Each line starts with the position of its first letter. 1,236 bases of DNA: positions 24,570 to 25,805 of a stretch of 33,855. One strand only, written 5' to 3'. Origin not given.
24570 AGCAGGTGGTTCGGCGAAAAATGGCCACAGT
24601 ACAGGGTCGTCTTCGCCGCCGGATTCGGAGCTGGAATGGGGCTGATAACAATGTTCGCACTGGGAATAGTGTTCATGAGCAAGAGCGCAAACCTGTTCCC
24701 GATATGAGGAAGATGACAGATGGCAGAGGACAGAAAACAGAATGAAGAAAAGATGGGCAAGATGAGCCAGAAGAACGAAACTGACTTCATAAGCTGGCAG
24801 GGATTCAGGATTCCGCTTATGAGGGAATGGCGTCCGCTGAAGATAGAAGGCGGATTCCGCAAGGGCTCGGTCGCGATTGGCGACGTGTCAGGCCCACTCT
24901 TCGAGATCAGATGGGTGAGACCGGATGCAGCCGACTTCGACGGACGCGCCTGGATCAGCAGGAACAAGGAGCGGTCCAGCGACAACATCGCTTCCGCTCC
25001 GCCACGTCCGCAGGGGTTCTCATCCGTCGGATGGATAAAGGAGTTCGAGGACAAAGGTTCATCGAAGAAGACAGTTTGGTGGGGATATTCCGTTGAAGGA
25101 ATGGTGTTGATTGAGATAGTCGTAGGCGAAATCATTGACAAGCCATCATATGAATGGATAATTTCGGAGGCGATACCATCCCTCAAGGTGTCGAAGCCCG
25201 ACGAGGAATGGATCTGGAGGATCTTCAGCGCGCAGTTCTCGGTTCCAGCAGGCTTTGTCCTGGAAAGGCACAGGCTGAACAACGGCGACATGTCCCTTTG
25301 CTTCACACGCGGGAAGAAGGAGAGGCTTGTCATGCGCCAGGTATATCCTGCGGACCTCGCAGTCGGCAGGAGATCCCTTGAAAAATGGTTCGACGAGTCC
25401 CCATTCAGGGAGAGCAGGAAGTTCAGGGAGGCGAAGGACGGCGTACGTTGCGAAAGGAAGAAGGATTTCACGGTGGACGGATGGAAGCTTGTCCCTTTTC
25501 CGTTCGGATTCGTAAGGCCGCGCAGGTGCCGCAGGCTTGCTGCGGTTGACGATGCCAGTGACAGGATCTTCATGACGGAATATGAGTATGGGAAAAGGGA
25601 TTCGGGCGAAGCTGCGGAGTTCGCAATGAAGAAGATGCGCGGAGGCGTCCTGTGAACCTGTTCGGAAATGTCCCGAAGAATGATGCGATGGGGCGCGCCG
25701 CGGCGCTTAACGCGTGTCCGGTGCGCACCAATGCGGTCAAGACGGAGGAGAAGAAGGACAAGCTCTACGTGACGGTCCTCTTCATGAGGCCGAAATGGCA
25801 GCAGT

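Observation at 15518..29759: Nine-gene, translationally coupled operon for an atypical heteromeric FtsX/MacB-type ABC machine that matches no system I know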

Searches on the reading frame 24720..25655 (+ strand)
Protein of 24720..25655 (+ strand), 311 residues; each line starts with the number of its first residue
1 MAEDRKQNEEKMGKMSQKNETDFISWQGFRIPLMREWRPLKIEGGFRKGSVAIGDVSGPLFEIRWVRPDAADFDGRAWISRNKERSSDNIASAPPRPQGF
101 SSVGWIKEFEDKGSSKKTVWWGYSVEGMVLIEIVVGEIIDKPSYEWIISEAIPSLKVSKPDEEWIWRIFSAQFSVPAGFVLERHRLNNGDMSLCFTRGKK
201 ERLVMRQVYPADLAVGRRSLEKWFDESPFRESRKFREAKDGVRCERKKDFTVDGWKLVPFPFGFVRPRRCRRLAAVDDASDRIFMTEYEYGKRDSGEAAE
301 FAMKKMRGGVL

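Call 3: search_protein_families(library=pfam, proteins=[window:24720-25655:+], max_evalue=0.01)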
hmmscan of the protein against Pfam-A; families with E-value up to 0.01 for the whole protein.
window:24720-25655:+ (311 aa): 0 families

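Call 4: search_protein_families(library=ncbifam, proteins=[window:24720-25655:+], max_evalue=0.1)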
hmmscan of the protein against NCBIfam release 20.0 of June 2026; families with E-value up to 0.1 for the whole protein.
window:24720-25655:+ (311 aa): 0 families

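Call 8: find_homologous_proteins(query=window:24720-25655:+)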
Query window:24720-25655:+ (311 aa): 8 proteins with E <= 0.001 among 2003 candidates.
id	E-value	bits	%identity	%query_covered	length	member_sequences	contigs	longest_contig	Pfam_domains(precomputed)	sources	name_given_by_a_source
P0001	1.4e-208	710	100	100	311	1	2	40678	-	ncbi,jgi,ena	-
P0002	2.5e-151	522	73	95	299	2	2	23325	-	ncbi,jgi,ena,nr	ncbi:MAG TPA: hypothetical protein DCZ94_16020 [Lentisphaeria bacterium]|nr:MAG: hypothetical protei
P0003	2.9e-149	515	71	96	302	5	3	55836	-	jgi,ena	-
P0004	1.8e-137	476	67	95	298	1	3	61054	-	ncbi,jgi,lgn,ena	-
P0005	1.2e-135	470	67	95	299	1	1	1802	-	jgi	jgi:hypothetical protein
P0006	6.0e-63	231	43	86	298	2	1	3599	-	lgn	-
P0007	2.3e-49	187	35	92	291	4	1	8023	-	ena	-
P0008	1.3e-41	161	35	91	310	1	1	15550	-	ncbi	-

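Call 10: find_encoding_contigs(protein=P0008, flank=10000, max_places=3)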
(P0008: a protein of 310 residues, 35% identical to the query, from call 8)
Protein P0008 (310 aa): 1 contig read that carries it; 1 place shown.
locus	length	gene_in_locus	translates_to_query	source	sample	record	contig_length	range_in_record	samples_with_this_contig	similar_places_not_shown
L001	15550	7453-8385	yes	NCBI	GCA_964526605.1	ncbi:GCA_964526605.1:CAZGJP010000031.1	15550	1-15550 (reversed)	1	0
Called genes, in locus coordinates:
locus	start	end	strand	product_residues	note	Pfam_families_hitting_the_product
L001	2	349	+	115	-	?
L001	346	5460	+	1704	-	PF02687:FtsX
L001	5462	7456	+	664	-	PF03169:OPT (weak)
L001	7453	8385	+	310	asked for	-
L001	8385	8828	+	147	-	PF05402:PqqD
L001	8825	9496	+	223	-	PF02687:FtsX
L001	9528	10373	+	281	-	PF00005:ABC_tran, PF02463:SMC_N (faint)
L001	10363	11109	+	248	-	-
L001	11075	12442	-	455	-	PF00155:Aminotran_1_2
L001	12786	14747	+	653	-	PF00012:HSP70, PF06723:MreB_Mbl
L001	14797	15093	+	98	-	PF00166:Cpn10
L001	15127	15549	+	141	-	?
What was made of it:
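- Checked: In L001, B/U overlap by 4, PqqD/X by 4 and N1/N2 by 11 (call 10).
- Stop/start overlaps are conserved in a distant relative (call 10).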

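Call 11: find_encoding_contigs(protein=P0004, flank=10000, max_places=3)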
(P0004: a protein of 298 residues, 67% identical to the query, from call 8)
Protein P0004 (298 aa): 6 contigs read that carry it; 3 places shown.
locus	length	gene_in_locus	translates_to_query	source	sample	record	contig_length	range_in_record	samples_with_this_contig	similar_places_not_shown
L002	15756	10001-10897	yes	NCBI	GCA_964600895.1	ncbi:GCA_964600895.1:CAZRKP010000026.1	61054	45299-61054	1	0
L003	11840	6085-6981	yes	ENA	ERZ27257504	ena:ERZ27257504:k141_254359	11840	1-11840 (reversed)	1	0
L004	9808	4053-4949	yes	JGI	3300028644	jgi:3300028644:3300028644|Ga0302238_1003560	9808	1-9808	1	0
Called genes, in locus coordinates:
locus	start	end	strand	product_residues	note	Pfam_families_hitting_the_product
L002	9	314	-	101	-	-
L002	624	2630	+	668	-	PF20581:DUF6785, PF20580:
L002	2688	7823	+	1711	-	PF02687:FtsX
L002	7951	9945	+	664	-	-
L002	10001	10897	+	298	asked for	-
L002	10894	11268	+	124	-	PF05402:PqqD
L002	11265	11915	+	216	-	PF02687:FtsX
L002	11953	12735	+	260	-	PF02463:SMC_N (faint), PF00005:ABC_tran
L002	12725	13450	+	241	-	PF00005:ABC_tran, PF02463:SMC_N (faint), PF13304:AAA_21 (faint)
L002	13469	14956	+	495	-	-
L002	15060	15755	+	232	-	?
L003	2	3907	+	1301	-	?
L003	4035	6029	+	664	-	-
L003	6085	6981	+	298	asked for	-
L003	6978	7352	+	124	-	PF05402:PqqD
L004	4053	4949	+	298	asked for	-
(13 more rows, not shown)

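Call 13: search_protein_families(library=pfam, proteins=[window:24720-25655:+, L001:5462-7456:+, L001:7453-8385:+, L001:10363-11109:+], max_evalue=10)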
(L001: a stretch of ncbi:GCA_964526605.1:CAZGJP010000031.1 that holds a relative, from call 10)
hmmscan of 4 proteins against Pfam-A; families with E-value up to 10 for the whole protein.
window:24720-25655:+ (311 aa): 0 families

L001:5462-7456:+ (664 aa): 2 families
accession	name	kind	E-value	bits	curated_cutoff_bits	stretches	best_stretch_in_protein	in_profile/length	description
PF03169.20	OPT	-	2.6e-05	23.5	25.8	2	327-651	302-621/623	OPT oligopeptide transporter protein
PF11990.13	DUF3487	-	5.9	7.2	27.8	1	29-83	25-83/114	Protein of unknown function (DUF3487)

L001:7453-8385:+ (310 aa): 0 families

L001:10363-11109:+ (248 aa): 14 families
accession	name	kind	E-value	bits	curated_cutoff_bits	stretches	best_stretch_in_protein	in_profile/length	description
PF00005.33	ABC_tran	-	8.5e-35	120.8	25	1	27-174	2-136/137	ABC transporter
PF02463.25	SMC_N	-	7e-06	26.1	40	2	146-217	136-209/220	RecF/RecN/SMC N terminal domain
PF13304.12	AAA_21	-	0.00021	21.9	27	2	143-206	234-299/304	AAA domain, putative AbiEii toxin, Type IV TA system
PF13555.12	AAA_29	-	0.00068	19.8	27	1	29-53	15-39/61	P-loop containing region of AAA domain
PF13401.12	AAA_22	-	0.0074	17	27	1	39-194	8-109/130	AAA domain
PF03193.22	RsgA_GTPase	-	0.0099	16.1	30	1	36-58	106-128/174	RsgA GTPase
PF13481.12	AAA_25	-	0.015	15.3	27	1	33-52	30-49/195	AAA domain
PF05621.17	TniB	-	0.056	13.3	22.4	1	164-204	119-161/189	Bacterial TniB protein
PF00270.35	DEAD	-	0.096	12.8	26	1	34-206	12-161/167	DEAD/DEAH box helicase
PF13191.12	AAA_16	-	0.11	13.4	32.6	1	35-53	23-41/167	AAA ATPase domain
PF25199.1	nSTAND_NTPase5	-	0.12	12.7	34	1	38-53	43-58/145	Novel STAND NTPase 5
PF00004.35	AAA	-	0.13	13.1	21.2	0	180-211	83-115/131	ATPase family associated with various cellular activities (AAA)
PF13476.12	AAA_23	-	0.17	12.9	27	1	41-56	24-39/201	AAA domain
PF01926.29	MMR_HSR1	-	0.2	12.2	21.9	1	40-56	3-19/113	50S ribosome-binding GTPase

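Call 46: predict_structure(alignment_id=A4)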
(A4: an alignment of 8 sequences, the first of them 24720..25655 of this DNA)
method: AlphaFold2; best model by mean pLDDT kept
length: 311 residues; sequences in the alignment: 8
mean_pLDDT: 82.3   pTM: 0.78
mean pLDDT of the five models: 82.3, 78.8, 78.3, 75.4, 74.2
residues with pLDDT >= 90: 114; 70-90: 136; 50-70: 51; < 50: 10
segments of 3 or more residues with pLDDT < 50: 10-19
pLDDT, mean of each block of 10 residues (from residue 1): 59 41 87 89 91 90 92 89 70 84 85 73 93 84 90 91 86 90 86 88 92 86 81 56 82 75 69 91 93 84 86 58
secondary structure, 60 per line:
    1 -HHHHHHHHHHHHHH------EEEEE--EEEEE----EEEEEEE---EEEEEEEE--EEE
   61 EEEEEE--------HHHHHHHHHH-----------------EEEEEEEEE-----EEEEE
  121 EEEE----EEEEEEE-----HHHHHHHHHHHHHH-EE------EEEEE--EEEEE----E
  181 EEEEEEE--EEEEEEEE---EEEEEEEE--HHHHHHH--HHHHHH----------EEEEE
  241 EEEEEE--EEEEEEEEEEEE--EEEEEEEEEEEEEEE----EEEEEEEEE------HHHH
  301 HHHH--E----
elements in order: H2-15 E22-26 E29-33 E38-44 E48-55 E58-66 H75-84 E102-110 E116-124 E129-135 H141-154 E164-168 E171-175 E180-187 E190-197 E201-208 H211-217 H220-225 E236-246 E249-260 E263-277 E282-290 H297-304
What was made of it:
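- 24720..25655 (+): U311: cytoplasmic 311-aa protein made of two PsbP/Mog1-like alpha-beta domains. It is a non-enzymatic binding fold and is fused to PqqD in some genomes. AF2 pLDDT 82, pTM 0.78 (call 46).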

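Call 50: fold_search(model_id=the predicted structure, library=pdb)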
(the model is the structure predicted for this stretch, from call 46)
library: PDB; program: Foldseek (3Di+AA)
matches with E <= 10: 1023; with E <= 0.001: 8
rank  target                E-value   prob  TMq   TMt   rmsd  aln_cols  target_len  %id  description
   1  8z9d_P                3.3e-05  1.00  0.30  0.44   7.7       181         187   10  cryo-EM structure of PSII-LHCII megacomplex from spinach (released 2024-11-13)
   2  5xnl_P                3.0e-04  1.00  0.30  0.44   7.6       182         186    9  Structure of stacked C2S2M2-type PSII-LHCII supercomplex from Pisum sativum (released 2017-09-20)
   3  5h7z_B                7.2e-04  0.99  0.31  0.32  13.4       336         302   12  Apo structure of immunity protein TplEi of T6SS from Pseudomonas aeruginosa (released 2017-10-04)
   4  4rti                  8.0e-04  1.00  0.29  0.46   7.3       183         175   10  The crystal structure of PsbP from Spinacia oleracea (released 2015-03-11)
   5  5h7z_A                8.0e-04  0.99  0.30  0.31  14.0       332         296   11  Apo structure of immunity protein TplEi of T6SS from Pseudomonas aeruginosa (released 2017-10-04)
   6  4rth_A                8.4e-04  1.00  0.30  0.49   6.9       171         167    8  The crystal structure of PsbP from Zea mays (released 2015-03-11)
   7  6kac_P                8.8e-04  1.00  0.31  0.45   7.2       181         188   13  Cryo-EM structure of the C2S2-type PSII-LHCII supercomplex from Chlamydomonas reihardtii (released 2019-10-23)
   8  4rth_B                9.8e-04  1.00  0.30  0.48   6.7       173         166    8  The crystal structure of PsbP from Zea mays (released 2015-03-11)
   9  3jcu_P                1.1e-03  1.00  0.29  0.46   8.6       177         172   11  Cryo-EM structure of spinach PSII-LHCII supercomplex at 3.2 Angstrom resolution (released 2016-05-25)
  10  9gnw_P                1.3e-03  1.00  0.30  0.44   7.8       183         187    8  Universal PSII assembly intermediate (released 2025-09-17)
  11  9i4t_P                1.6e-03  1.00  0.28  0.44   7.1       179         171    8  Photosystem II from Arabidopsis thaliana (released 2026-03-25)
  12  7pi0_P                2.3e-03  1.00  0.29  0.43   7.7       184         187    7  Unstacked compact Dunaliella PSII (released 2022-08-17)
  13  3hlz_A                5.8e-03  1.00  0.31  0.35   5.6       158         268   16  Crystal structure of BT_1490 (NP_810393.1) from BACTEROIDES THETAIOTAOMICRON VPI-5482 at 1.50 A resolution (released 2009-06-16)
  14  2lnj_MODEL_1_A        6.4e-03  1.00  0.31  0.49   6.0       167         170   11  Solution Structure of Cyanobacterial PsbP (CyanoP) from Synechocystis sp. PCC 6803 (released 2012-06-06)
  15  1eq6                  6.8e-03  0.99  0.24  0.36   9.1       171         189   11  1.9 ANGSTROM RESOLUTION CRYSTAL STRUCTURE OF THE SACCHAROMYCES CEREVISIAE RAN-BINDING PROTEIN MOG1P (released 2000-05-27)
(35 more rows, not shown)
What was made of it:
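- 24720..25655 (+): Foldseek hits: PsbP, Mog1, T6SS immunity proteins TplEi/Tli4 over the full length, and EagT6 weakly (call 50).
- U311 has a PsbP/Mog1/Eag-like protein- or peptide-binding fold (call 50).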

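Call 53: search_protein_families(library=pfam, alignment_id=A6, max_evalue=0.00001)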
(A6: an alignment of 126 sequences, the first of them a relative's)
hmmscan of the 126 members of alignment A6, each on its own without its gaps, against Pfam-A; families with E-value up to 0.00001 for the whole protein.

A. member 1, L001:11075-12451:- (458 aa): 1 family
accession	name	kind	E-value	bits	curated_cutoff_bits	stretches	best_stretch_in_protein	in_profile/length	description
PF00155.27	Aminotran_1_2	-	1.5e-19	70.9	19.7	1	71-426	19-349/361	Aminotransferase class I and II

B. families by the number of members that match (of 126 scanned): 139 families (the first 25 are shown)
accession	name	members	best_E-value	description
PF00557.29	Peptidase_M24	8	5e-43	Metallopeptidase family M24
PF01408.29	GFO_IDH_MocA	4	6.4e-23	Oxidoreductase family, NAD-binding Rossmann fold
PF05195.22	AMP_N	4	1.5e-06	Aminopeptidase P, N-terminal domain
PF00107.32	ADH_zinc_N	3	1.2e-25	Zinc-binding dehydrogenase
PF22725.1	GFO_IDH_MocA_C3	3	2.3e-24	GFO/IDH/MocA C-terminal domain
PF02894.22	GFO_IDH_MocA_C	3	2.1e-21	Oxidoreductase family, C-terminal alpha/beta domain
PF04055.27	Radical_SAM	3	2.2e-19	Radical SAM superfamily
PF00884.28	Sulfatase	2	1.6e-54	Sulfatase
PF00155.27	Aminotran_1_2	2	6.2e-54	Aminotransferase class I and II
PF02653.21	BPD_transp_2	2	5e-44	Branched-chain amino acid transport system / permease component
PF00248.27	Aldo_ket_red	2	1.1e-43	Aldo/keto reductase family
PF08240.17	ADH_N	2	4.7e-30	Alcohol dehydrogenase GroES-like domain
PF08241.18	Methyltransf_11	2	4.1e-25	Methyltransferase domain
PF13649.12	Methyltransf_25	2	1.4e-24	Methyltransferase domain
PF02518.31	HATPase_c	2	2.7e-24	Histidine kinase-, DNA gyrase B-, and HSP90-like ATPase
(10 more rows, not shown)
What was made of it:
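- Peptidase_M24/AMP_N is the most frequent flanking family, in 8 of 126 neighbour ORFs (call 53).
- Tried and rejected: The commonest family, Peptidase_M24, occurs in 8 of 126 neighbour ORFs (call 53).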

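Call 54: search_protein_representatives(alignment_id=A4)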
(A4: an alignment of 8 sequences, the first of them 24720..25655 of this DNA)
Query: 8 sequences, 300 profile positions. Proteins with E-value up to 0.001 (for the whole library): 698; up to 1e-10: 353; up to 1e-30: 161. The best 150 are listed.
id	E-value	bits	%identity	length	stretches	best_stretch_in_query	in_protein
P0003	2.1e-149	513.2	-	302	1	1-299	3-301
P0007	3.8e-125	433.5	-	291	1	10-297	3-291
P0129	3.3e-99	348.3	-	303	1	4-297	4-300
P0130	7.7e-96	337.3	-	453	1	8-297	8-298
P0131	2.6e-94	332.3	-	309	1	3-297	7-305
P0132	2.7e-94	332.2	-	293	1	10-296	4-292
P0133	1.7e-93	329.6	-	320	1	8-297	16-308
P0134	4.9e-91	321.5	-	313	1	9-297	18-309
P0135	2.7e-89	315.8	-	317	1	10-296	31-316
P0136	3.2e-86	305.7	-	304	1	4-297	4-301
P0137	1.5e-85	303.5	-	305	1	12-296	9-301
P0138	4.5e-85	301.9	-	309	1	5-296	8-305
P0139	3.1e-83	295.9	-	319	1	11-297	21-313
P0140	4.3e-82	292.1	-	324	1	9-296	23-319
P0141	4.9e-80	285.4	-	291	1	7-296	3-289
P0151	8.5e-74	264.9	-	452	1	8-297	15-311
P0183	3.5e-61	223.5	-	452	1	17-295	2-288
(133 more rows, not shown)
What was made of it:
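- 24720..25655 (+): The family has 698 representatives at E<=1e-3 among 1.84 billion (call 54).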

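Call 77: find_encoding_contigs(protein=P0001, flank=1000, max_places=2)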
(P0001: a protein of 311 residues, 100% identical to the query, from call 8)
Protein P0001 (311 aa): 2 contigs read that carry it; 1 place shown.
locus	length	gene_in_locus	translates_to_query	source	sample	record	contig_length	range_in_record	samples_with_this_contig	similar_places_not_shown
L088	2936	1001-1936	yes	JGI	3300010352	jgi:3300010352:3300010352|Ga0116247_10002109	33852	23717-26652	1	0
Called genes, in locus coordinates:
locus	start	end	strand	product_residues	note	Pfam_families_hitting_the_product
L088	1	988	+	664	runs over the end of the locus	-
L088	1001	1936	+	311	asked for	-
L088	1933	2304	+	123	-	PF05402:PqqD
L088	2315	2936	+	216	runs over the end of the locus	PF02687:FtsX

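Call 78: search_protein_families(library=pfam, proteins=[L002:13469-14956:+], max_evalue=10)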
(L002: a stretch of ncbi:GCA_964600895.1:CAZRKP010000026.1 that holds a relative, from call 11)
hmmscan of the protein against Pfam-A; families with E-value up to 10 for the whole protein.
L002:13469-14956:+ (495 aa): 1 family
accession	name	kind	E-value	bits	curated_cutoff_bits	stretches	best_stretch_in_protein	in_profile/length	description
PF04038.17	DHNA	-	0.12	13.4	25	1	339-385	16-62/108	Dihydroneopterin aldolase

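Call 89: search_protein_families(library=padloc, proteins=[window:24720-25655:+], max_evalue=0.001)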
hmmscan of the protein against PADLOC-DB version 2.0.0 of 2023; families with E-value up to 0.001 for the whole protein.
window:24720-25655:+ (311 aa): 0 families
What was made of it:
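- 24720..25655 (+): No Pfam, NCBIfam or PADLOC family (calls 3, 4, 13, 89).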
